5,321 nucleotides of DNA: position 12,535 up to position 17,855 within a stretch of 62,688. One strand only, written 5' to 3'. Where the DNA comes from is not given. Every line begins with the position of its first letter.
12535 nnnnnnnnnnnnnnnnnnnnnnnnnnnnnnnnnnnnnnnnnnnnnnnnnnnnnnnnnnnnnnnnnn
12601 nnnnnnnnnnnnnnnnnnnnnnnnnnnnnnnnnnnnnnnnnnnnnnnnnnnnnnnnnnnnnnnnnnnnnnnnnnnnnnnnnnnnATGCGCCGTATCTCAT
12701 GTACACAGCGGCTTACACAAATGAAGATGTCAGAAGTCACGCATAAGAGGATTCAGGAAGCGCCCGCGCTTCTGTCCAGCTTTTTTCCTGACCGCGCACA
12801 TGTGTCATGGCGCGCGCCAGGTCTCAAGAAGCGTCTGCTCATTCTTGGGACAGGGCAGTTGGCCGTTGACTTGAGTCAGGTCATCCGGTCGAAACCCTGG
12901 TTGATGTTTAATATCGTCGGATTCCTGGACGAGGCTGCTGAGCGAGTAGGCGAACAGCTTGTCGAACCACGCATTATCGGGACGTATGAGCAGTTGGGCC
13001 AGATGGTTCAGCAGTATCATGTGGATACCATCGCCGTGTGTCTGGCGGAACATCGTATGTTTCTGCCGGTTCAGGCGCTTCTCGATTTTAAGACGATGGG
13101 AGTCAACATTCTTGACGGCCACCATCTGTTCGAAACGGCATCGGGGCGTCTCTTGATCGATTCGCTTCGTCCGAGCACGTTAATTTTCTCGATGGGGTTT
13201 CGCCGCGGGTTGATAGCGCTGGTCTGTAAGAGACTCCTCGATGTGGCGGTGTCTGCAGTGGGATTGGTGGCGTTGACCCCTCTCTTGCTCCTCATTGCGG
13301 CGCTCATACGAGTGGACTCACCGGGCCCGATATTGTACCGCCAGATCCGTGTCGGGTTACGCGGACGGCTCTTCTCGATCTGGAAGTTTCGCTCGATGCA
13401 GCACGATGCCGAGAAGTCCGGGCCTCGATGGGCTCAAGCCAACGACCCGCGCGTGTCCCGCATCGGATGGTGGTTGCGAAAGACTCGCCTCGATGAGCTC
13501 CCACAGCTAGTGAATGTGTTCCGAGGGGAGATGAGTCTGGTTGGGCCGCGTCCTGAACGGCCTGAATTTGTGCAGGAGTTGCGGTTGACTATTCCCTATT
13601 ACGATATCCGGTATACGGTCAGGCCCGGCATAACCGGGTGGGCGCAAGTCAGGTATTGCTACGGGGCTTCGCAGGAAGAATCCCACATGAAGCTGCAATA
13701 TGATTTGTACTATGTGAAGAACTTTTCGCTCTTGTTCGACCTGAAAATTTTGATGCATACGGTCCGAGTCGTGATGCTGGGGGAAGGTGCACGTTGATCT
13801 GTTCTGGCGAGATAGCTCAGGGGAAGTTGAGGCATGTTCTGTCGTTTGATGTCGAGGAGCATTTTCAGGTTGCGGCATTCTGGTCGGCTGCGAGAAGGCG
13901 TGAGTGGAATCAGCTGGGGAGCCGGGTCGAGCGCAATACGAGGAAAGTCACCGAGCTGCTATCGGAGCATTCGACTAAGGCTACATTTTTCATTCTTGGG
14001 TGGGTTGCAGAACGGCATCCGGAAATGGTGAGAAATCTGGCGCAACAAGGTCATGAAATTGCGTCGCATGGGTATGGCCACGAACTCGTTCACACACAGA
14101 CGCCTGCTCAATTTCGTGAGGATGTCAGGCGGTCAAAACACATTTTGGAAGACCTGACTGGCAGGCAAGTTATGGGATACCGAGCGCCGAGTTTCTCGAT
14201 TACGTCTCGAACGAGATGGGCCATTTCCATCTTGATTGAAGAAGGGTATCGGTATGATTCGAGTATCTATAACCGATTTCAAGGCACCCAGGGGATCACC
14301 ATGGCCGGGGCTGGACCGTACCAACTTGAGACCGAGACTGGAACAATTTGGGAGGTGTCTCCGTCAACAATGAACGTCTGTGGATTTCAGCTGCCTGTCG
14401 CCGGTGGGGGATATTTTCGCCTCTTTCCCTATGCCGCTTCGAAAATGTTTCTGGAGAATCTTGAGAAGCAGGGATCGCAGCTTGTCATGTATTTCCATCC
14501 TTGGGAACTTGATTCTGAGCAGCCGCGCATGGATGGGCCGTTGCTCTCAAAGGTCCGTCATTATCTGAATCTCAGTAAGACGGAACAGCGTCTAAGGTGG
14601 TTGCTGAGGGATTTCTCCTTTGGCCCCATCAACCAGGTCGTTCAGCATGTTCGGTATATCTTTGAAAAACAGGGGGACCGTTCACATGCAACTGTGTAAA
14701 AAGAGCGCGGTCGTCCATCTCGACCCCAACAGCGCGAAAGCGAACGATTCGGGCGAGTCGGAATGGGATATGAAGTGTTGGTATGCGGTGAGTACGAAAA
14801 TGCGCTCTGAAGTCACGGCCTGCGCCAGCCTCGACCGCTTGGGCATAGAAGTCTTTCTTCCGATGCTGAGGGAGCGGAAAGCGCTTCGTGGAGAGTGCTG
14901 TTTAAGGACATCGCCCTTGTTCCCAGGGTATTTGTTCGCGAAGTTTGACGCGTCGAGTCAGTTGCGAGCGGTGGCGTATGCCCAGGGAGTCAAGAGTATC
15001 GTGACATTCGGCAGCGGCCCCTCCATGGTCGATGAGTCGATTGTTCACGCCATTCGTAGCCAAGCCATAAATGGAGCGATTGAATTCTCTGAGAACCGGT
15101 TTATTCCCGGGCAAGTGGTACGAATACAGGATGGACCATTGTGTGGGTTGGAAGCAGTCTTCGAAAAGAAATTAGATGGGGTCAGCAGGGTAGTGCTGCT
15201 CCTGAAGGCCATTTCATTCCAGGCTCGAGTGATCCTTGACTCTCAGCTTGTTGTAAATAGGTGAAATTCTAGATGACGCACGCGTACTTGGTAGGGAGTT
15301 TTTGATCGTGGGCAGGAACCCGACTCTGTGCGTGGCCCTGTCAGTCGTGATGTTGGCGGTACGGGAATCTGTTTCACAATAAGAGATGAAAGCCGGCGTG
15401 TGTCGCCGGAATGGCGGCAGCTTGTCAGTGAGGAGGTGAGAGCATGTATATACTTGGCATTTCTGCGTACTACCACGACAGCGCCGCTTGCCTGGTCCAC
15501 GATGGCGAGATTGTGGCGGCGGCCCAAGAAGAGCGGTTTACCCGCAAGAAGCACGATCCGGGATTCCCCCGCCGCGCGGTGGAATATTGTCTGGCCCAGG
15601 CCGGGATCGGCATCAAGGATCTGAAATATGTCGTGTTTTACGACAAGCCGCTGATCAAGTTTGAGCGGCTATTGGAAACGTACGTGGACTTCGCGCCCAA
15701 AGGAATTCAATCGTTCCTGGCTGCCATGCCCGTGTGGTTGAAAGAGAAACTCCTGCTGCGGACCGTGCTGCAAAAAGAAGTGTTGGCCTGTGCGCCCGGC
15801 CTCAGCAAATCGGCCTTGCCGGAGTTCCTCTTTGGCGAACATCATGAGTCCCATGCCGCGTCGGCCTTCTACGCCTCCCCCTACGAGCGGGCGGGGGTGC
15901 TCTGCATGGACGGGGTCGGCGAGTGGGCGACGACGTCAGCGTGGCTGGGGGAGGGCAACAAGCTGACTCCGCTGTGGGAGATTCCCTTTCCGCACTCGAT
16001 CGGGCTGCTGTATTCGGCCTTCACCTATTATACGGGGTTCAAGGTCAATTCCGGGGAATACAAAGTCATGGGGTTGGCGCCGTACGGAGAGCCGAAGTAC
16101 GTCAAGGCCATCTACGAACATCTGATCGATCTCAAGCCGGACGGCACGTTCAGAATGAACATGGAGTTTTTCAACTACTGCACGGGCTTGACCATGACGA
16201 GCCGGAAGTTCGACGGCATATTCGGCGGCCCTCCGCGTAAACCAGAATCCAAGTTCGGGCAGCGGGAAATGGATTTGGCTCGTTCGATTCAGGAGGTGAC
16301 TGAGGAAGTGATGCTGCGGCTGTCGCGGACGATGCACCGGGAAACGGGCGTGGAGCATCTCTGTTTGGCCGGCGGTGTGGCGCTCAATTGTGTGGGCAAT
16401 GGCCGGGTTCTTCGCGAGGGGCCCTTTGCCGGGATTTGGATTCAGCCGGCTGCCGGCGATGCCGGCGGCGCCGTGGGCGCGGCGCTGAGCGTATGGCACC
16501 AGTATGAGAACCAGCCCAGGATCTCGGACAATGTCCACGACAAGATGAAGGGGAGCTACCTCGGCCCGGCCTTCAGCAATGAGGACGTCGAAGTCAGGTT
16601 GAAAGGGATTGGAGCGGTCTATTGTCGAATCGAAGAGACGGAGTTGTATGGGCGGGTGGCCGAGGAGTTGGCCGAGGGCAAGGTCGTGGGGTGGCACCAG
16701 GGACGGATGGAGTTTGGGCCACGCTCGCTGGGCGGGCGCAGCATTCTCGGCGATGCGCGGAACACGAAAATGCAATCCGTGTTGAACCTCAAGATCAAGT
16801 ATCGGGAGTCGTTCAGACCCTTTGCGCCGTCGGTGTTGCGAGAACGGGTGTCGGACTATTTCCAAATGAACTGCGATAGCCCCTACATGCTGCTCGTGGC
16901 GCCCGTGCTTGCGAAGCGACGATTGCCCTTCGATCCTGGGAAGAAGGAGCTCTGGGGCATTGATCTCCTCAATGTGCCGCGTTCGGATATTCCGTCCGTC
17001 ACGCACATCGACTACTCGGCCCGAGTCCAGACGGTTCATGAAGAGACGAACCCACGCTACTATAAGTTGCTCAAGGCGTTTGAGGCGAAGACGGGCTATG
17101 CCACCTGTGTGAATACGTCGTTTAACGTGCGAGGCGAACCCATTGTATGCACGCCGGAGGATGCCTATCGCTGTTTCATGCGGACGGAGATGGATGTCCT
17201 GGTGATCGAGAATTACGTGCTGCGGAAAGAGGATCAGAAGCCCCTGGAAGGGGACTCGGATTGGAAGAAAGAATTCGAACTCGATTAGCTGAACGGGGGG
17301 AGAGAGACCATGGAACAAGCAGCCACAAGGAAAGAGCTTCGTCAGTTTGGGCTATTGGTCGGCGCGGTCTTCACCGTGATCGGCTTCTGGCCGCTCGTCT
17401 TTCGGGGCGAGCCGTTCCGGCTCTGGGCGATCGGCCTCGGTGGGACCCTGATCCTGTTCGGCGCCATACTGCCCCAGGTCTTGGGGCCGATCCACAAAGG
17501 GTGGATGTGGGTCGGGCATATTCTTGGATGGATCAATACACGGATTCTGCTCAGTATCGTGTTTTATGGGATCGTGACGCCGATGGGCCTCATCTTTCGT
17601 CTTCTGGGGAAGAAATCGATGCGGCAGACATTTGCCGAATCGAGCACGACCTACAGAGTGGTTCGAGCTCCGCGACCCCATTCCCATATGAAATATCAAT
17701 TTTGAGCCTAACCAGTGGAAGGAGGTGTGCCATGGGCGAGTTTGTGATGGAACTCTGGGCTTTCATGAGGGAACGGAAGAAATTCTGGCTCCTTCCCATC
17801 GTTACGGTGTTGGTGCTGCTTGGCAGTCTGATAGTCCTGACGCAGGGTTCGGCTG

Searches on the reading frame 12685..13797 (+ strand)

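Call 6: search_protein_families(library=pfam, proteins=[window:12685-13797:+], max_evalue=0.001)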
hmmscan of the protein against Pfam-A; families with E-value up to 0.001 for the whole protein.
window:12685-13797:+ (370 aa): 2 families
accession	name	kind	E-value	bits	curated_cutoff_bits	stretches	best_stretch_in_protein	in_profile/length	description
PF02397.22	Bac_transf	-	1.9e-68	230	27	1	182-364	1-178/179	Bacterial sugar transferase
PF13727.12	CoA_binding_3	-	1.3e-05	25.7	25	1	34-122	65-151/175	CoA-binding domain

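Call 77: search_protein_families(library=ncbifam, proteins=[window:12685-13797:+], max_evalue=0.00001)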
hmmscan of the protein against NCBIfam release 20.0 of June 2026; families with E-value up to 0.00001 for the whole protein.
window:12685-13797:+ (370 aa): 10 families
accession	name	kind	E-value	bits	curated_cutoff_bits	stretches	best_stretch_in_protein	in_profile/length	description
TIGR03013.1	EpsB_2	subfamily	3.9e-122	408.5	393.35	1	44-370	119-443/443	TIGR03013 family XrtA/PEP-CTERM system glycosyltransferase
TIGR03025.1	EPS_sugtrans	subfamily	2.5e-110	369.8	295.55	1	42-370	118-445/445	exopolysaccharide biosynthesis polyprenyl glycosylphosphotransferase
TIGR03023.1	WcaJ_sugtrans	equivalog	5e-94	316.1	410.75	1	45-369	126-452/453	undecaprenyl-phosphate glucose phosphotransferase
TIGR03022.1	WbaP_sugtrans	subfamily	8.8e-61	206.5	403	1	43-370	120-456/456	undecaprenyl-phosphate galactose phosphotransferase WbaP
NF007518.0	PRK10124.1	equivalog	2.4e-56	191.4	684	1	48-360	143-454/464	undecaprenyl-phosphate glucose phosphotransferase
NF050817.1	PolSacchBiosHfsE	equivalog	1.5e-48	165.7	750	1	76-363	166-459/467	polysaccharide biosynthesis protein HfsE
NF041877.1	EPS_EpsZ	equivalog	1.9e-48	165.3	800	1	51-369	137-458/459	exopolysaccharide biosynthesis polyisoprenyl-phosphate hexose-1-phosphate transferase EpsZ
NF052601.1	undeca_RfbP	equivalog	1.5e-41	142.3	330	2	253-366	131-238/244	undecaprenyl-phosphate galactose phosphotransferase family protein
NF011751.0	PRK15204.1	equivalog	8e-34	117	907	1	47-369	145-475/476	undecaprenyl-phosphate galactose phosphotransferase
NF045514.1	glycotran_HepC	equivalog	1.2e-29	103.1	140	1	178-290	113-211/220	heterocyst development glycosyltransferase HepC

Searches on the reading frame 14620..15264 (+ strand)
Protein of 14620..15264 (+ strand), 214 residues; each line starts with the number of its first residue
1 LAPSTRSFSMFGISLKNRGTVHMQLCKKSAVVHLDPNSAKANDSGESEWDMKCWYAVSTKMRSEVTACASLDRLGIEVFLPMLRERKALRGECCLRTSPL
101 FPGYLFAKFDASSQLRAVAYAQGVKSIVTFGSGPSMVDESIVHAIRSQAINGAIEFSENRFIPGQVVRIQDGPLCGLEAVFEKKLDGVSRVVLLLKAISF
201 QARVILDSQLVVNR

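Call 6: search_protein_families(library=pfam, proteins=[window:14620-15264:+], max_evalue=0.001)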
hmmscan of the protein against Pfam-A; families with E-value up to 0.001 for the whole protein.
window:14620-15264:+ (214 aa): 1 family
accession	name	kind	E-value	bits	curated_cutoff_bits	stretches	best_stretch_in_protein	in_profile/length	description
PF02357.24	NusG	-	4.1e-15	56.5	22.2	1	52-146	1-93/93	Transcription termination factor nusG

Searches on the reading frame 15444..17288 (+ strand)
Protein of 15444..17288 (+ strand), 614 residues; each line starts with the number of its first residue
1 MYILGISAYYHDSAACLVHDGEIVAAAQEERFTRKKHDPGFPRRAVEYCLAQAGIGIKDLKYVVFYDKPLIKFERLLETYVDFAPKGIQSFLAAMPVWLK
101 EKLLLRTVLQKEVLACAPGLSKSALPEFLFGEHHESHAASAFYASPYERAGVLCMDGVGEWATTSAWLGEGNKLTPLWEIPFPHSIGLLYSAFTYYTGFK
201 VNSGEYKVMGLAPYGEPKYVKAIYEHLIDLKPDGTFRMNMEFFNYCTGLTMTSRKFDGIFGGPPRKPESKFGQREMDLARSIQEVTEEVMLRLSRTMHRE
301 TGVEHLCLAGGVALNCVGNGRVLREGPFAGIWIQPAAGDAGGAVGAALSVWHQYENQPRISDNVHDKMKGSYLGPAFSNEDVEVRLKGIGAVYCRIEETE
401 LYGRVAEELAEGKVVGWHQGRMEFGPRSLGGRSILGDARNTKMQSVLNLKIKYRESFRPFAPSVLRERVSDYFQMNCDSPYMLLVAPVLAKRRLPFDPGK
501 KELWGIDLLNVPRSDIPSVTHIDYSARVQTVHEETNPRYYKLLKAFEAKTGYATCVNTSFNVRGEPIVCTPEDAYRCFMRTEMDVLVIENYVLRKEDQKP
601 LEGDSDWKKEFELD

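Call 6: search_protein_families(library=pfam, proteins=[window:15444-17288:+], max_evalue=0.001)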
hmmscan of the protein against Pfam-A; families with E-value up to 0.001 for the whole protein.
window:15444-17288:+ (614 aa): 2 families
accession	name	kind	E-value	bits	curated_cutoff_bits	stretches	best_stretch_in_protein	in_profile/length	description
PF02543.21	Carbam_trans_N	-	2.3e-109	366.4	24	1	3-348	2-346/346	Carbamoyltransferase N-terminus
PF16861.10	Carbam_trans_C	-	7.2e-73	244.1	27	1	406-595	1-170/170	Carbamoyltransferase C-terminus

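Call 77: search_protein_families(library=ncbifam, proteins=[window:15444-17288:+], max_evalue=0.00001)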
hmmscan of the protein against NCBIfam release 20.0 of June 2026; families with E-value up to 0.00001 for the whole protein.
window:15444-17288:+ (614 aa): 1 family
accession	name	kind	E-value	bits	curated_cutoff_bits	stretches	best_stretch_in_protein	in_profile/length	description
NF041651.1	nodul_NodU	equivalog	9.9e-38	130.2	1000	1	291-566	291-528/556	nodulation protein NodU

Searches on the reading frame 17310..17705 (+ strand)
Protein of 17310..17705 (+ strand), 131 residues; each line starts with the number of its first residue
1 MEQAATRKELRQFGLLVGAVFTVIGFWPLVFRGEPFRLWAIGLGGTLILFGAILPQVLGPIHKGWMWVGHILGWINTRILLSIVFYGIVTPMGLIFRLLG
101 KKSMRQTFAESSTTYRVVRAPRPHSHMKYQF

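Call 9: search_protein_families(library=pfam, proteins=[window:17310-17705:+], max_evalue=0.01)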
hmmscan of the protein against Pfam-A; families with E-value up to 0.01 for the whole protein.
window:17310-17705:+ (131 aa): 1 family
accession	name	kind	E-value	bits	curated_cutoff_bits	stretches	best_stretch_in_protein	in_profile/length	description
PF19588.4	SxtJ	-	8.5e-16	59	24.4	1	8-105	1-99/99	Saxitoxin biosynthesis operon protein SxtJ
